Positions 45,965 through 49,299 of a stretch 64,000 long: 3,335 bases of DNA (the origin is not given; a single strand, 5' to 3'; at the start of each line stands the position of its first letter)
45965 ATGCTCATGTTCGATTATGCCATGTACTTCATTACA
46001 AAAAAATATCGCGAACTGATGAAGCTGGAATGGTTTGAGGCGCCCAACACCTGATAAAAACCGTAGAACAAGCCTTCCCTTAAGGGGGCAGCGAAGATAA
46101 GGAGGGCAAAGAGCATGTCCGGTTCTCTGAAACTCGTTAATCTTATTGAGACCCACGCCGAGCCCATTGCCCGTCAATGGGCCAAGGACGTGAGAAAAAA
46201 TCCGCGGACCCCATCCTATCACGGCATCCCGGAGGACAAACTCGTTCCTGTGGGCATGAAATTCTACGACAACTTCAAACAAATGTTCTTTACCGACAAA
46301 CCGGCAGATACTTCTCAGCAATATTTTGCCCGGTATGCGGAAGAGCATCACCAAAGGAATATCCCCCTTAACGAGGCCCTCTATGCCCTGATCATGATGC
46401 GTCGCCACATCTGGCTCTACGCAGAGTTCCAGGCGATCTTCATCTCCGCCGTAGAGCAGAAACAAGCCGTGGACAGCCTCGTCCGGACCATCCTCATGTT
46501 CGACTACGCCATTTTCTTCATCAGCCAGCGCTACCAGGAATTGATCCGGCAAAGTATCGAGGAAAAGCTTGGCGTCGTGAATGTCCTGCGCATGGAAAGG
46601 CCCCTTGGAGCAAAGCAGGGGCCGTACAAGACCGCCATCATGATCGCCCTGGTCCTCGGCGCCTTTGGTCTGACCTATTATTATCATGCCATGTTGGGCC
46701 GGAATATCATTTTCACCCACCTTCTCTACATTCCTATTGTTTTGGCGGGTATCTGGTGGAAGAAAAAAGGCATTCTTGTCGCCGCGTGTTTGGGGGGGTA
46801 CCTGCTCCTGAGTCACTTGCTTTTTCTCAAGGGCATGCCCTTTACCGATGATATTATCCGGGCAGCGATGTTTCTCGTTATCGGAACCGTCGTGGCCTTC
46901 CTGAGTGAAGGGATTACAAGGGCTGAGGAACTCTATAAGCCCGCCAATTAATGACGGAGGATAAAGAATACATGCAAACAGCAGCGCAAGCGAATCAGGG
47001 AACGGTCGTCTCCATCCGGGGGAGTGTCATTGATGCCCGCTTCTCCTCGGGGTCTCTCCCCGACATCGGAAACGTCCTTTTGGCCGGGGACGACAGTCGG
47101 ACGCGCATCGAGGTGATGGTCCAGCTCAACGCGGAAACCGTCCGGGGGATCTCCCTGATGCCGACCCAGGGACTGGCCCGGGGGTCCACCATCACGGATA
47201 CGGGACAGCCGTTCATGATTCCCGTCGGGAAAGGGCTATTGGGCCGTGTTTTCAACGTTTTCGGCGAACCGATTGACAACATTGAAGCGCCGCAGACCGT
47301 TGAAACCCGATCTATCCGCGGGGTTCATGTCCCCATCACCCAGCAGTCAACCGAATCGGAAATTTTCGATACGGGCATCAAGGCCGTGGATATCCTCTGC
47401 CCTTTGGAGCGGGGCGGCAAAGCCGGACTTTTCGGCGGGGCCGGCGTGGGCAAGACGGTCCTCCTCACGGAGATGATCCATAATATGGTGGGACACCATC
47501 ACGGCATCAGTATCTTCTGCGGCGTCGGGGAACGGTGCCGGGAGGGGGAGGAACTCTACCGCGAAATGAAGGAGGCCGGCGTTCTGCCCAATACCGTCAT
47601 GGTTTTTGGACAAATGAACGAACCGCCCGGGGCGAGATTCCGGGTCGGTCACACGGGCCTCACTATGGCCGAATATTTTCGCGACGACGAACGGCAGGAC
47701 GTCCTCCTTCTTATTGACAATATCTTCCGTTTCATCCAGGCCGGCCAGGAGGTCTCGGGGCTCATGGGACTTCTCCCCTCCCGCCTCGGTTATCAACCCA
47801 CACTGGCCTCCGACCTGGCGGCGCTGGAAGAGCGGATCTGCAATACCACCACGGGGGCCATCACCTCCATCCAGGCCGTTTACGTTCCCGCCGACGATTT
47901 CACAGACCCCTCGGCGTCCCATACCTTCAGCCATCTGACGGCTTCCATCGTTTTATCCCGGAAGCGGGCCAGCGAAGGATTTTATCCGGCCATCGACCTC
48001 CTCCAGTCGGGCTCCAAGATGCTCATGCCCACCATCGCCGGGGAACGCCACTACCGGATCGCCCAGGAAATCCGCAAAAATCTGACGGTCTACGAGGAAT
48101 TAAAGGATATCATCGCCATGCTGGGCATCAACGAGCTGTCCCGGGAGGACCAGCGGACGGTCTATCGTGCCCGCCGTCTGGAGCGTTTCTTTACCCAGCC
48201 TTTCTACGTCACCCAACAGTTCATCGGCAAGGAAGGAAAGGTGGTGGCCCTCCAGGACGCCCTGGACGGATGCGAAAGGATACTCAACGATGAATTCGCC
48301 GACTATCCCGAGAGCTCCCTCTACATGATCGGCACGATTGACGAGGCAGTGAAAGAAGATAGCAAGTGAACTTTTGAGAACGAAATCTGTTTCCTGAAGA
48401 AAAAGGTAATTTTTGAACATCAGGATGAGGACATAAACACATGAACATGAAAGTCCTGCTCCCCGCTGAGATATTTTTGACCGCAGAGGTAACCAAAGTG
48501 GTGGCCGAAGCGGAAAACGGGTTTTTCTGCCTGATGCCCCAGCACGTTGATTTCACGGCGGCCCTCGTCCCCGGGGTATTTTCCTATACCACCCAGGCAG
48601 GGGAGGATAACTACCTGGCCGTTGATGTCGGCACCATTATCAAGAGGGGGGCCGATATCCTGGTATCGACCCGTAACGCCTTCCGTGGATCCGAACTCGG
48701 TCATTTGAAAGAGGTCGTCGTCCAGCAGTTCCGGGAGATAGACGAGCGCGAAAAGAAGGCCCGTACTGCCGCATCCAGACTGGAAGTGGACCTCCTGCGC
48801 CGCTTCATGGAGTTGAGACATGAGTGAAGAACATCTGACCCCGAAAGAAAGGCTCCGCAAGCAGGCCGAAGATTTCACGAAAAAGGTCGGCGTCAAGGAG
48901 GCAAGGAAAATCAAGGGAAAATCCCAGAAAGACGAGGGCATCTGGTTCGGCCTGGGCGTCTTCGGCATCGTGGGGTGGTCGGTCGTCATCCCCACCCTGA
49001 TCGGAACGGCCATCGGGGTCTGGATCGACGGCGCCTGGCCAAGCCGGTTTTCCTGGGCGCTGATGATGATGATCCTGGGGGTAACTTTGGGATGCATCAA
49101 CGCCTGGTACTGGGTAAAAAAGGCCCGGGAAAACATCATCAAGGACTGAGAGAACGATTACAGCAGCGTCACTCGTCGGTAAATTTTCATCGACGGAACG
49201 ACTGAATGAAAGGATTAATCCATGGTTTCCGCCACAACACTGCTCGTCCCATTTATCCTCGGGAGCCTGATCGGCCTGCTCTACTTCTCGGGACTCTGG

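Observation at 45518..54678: Sigma54-driven N-ATPase operon headed by a sensor-like/4-TM gene pair and closed by a Cys-rich Cmk-like gene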

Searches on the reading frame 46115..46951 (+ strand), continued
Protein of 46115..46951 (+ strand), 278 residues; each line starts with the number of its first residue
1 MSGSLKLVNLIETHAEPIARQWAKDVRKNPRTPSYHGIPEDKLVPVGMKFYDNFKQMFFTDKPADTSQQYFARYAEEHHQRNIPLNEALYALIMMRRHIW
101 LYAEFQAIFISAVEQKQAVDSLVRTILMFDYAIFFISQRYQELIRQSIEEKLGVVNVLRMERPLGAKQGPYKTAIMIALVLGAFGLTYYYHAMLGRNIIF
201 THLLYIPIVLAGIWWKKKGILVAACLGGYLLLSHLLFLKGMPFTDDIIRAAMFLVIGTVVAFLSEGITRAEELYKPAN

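Call 56: search_solved_structures(query=A1, max_evalue=10, show_alignments=2)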
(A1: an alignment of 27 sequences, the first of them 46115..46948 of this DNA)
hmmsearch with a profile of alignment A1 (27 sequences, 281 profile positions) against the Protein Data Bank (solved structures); distinct sequences matched with E-value up to 10: 5.
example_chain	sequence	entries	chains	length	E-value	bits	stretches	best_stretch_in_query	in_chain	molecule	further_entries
7ar9_K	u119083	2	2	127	0.15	14.3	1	205-262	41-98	ND4L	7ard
5inw_A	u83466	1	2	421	0.15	14.3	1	63-170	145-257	Putative angiotensinogen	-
9f5x_U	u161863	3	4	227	0.25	13.6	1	193-263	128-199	NADH dehydrogenase subunit 4L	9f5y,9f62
6ya1_A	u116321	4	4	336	0.68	12.1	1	40-97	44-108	Zinc metalloproteinase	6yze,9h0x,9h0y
6gcs_L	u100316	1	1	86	7.8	8.7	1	213-262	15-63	ND4L SUBUNIT (NULM)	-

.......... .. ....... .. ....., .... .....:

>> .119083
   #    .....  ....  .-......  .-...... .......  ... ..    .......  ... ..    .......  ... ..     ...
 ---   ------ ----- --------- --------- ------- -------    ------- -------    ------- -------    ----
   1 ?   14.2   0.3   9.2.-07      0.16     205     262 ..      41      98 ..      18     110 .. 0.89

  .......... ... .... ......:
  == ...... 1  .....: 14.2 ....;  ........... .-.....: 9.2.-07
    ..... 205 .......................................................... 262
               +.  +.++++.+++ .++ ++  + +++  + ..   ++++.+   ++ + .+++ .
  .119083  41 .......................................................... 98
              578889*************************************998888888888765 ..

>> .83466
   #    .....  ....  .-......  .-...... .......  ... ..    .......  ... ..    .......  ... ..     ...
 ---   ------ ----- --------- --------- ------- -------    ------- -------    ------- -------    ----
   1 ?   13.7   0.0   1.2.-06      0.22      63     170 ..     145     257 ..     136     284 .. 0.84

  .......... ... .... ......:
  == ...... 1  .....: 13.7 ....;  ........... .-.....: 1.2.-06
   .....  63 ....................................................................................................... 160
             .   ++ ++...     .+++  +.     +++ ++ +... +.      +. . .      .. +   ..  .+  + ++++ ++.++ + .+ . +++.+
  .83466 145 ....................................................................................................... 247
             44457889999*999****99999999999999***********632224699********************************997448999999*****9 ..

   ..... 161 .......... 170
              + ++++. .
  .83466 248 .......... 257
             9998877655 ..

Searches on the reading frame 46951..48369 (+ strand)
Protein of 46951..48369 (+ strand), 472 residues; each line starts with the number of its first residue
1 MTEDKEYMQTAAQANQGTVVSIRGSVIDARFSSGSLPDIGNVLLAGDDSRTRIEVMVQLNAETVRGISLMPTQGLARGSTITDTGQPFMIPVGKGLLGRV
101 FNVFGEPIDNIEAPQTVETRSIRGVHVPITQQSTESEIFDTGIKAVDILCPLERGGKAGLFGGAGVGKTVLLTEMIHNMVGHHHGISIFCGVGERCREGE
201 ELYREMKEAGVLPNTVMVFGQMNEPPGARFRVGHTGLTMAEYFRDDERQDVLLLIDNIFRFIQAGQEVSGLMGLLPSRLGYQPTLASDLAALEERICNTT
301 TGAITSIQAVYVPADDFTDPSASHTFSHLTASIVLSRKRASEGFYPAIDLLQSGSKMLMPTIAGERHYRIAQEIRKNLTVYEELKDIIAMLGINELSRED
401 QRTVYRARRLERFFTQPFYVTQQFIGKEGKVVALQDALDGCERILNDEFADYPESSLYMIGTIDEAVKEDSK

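Call 3: search_protein_families(library=pfam, proteins=[window:46951-48369:+], max_evalue=0.01)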
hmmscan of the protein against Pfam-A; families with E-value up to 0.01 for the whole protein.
window:46951-48369:+ (472 aa): 4 families
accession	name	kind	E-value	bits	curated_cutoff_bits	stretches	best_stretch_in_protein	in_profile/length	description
PF00006.31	ATP-synt_ab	-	1.7e-72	243.9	29.5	1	142-355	1-213/213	ATP synthase alpha/beta family, nucleotide-binding domain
PF02874.29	ATP-synt_ab_N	-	1e-10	42.4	20.9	1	19-85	1-69/69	ATP synthase alpha/beta family, beta-barrel domain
PF22919.1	ATP-synt_VA_C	-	1.1e-09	38.7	24.7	1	361-424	6-71/101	C-terminal domain of V and A type ATP synthase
PF00931.28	NB-ARC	-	0.0093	15.7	23.5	0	159-198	22-63/248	NB-ARC domain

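Call 4: search_protein_families(library=ncbifam, proteins=[window:46951-48369:+], max_evalue=0.01)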
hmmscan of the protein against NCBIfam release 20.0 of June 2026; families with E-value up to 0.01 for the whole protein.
window:46951-48369:+ (472 aa): 35 families (the best 25 are shown)
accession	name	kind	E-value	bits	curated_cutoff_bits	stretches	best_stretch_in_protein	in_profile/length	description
TIGR03305.1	alt_F1F0_F1_bet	exception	1e-241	802.3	752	1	17-466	1-449/449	alternate F1F0 ATPase, F1 subunit beta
TIGR01039.1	atpD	equivalog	7.5e-182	605.2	462.85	1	16-469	2-458/462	F0F1 ATP synthase subunit beta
NF045858.1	glide_MMOB1670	exception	3.9e-136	455.5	850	1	16-468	229-688/705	MMOB1670 family gliding motility ATPase complex subunit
NF045934.1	MSC_0618_beta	exception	6.9e-125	417.4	570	1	17-464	1-448/451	MSC_0618 family F1-like ATPase beta subunit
TIGR01026.1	fliI_yscN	subfamily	1.9e-70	237.8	379.5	1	7-424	15-428/440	FliI/YscN family ATPase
TIGR02546.1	III_secr_ATP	equivalog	6.2e-69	232.7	604.75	1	14-418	4-405/423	type III secretion system ATPase SctN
TIGR03496.1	FliI_clade1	equivalog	7.5e-67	225.9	619.1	1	17-417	1-397/414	flagellar protein export ATPase FliI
TIGR03497.1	FliI_clade2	equivalog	3.1e-64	217.4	629.8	1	17-410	1-388/413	flagellar protein export ATPase FliI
TIGR03498.1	FliI_clade3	equivalog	4.8e-61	206.7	587.45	1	17-414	1-397/418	flagellar protein export ATPase FliI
NF005391.0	PRK06936.1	equivalog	1.1e-56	192.5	657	1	14-389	22-391/439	type III secretion system ATPase SctN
NF005295.0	PRK06820.1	equivalog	2.1e-55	188.5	690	1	30-390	39-393/440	EscN/YscN/HrcN family type III secretion system ATPase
NF006012.0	PRK08149.1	equivalog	5e-54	183.9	594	1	19-421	13-416/431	type III secretion system ATPase SctN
NF006290.1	PRK08472.1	equivalog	3.5e-53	181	644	1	13-417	16-415/433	flagellar protein export ATPase FliI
NF006575.0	PRK09099.1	subfamily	5.4e-49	167.1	706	1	8-434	19-437/443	type III secretion system ATPase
NF003235.0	PRK04196.1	subfamily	5e-48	163.9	349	1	48-416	37-415/462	V-type ATP synthase subunit B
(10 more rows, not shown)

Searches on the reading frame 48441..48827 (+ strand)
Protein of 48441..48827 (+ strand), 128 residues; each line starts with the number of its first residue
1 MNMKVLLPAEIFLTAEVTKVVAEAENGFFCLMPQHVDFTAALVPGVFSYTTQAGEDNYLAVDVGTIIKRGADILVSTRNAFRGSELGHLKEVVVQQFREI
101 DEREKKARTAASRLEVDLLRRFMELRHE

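Call 3: search_protein_families(library=pfam, proteins=[window:48441-48827:+], max_evalue=0.01)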
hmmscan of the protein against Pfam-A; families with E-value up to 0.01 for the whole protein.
window:48441-48827:+ (128 aa): 1 family
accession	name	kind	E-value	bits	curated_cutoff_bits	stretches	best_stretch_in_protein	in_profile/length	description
PF02823.21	ATP-synt_DE_N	-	1.2e-14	54.4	27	1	1-80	1-80/80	ATP synthase, Delta/Epsilon chain, beta-sandwich domain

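Call 4: search_protein_families(library=ncbifam, proteins=[window:48441-48827:+], max_evalue=0.01)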
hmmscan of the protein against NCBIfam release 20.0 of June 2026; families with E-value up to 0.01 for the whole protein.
window:48441-48827:+ (128 aa): 10 families
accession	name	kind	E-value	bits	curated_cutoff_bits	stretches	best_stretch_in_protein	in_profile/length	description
NF004871.0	PRK06228.1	equivalog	2.3e-49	166.6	135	1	1-128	5-133/133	F0F1 ATP synthase subunit epsilon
TIGR03166.1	alt_F1F0_F1_eps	hypoth_equivalog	1.7e-41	141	100.1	1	2-122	1-122/122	alternate F1F0 ATPase, F1 subunit epsilon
NF009981.0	PRK13447.1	equivalog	6.3e-23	81.1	160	1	1-124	5-130/151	F0F1 ATP synthase subunit epsilon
NF009980.0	PRK13446.1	equivalog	9.7e-08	32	129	1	2-85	6-88/136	F0F1 ATP synthase subunit epsilon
TIGR01216.1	ATP_synt_epsi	equivalog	1.9e-07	31.1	67.25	1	1-111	2-114/130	ATP synthase F1 subunit epsilon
NF009984.0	PRK13450.1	equivalog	8.1e-07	29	164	1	2-66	6-70/133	F0F1 ATP synthase subunit epsilon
NF001847.0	PRK00571.1-4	equivalog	5e-06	26.2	135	1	10-118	14-121/139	F0F1 ATP synthase subunit epsilon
NF001851.0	PRK00571.2-4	equivalog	2.2e-05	24.5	131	1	6-104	10-110/135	F0F1 ATP synthase subunit epsilon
NF009979.0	PRK13444.1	equivalog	2.3e-05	24.7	163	1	2-85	7-89/127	F0F1 ATP synthase subunit epsilon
NF001846.0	PRK00571.1-3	equivalog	0.00049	20.3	132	1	1-82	4-85/137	F0F1 ATP synthase subunit epsilon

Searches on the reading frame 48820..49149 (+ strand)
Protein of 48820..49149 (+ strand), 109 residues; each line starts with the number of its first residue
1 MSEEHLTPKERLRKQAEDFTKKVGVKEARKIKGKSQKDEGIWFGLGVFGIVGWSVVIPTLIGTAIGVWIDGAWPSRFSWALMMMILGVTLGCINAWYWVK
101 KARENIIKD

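Call 3: search_protein_families(library=pfam, proteins=[window:48820-49149:+], max_evalue=0.01)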
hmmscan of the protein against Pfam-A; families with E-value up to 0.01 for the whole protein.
window:48820-49149:+ (109 aa): 1 family
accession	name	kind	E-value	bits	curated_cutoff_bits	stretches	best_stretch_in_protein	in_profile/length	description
PF09527.15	ATPase_gene1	-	1.3e-11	44.8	26.6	1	46-98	2-54/54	Putative F0F1-ATPase subunit Ca2+/Mg2+ transporter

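Call 4: search_protein_families(library=ncbifam, proteins=[window:48820-49149:+], max_evalue=0.01)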
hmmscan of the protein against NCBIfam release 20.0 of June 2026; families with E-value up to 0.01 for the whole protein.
window:48820-49149:+ (109 aa): 1 family
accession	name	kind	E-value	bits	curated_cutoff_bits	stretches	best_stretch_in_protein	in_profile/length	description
TIGR02230.1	ATPase_gene1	hypoth_equivalog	3e-38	130.1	46.7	1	9-101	6-98/100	putative F0F1-ATPase subunit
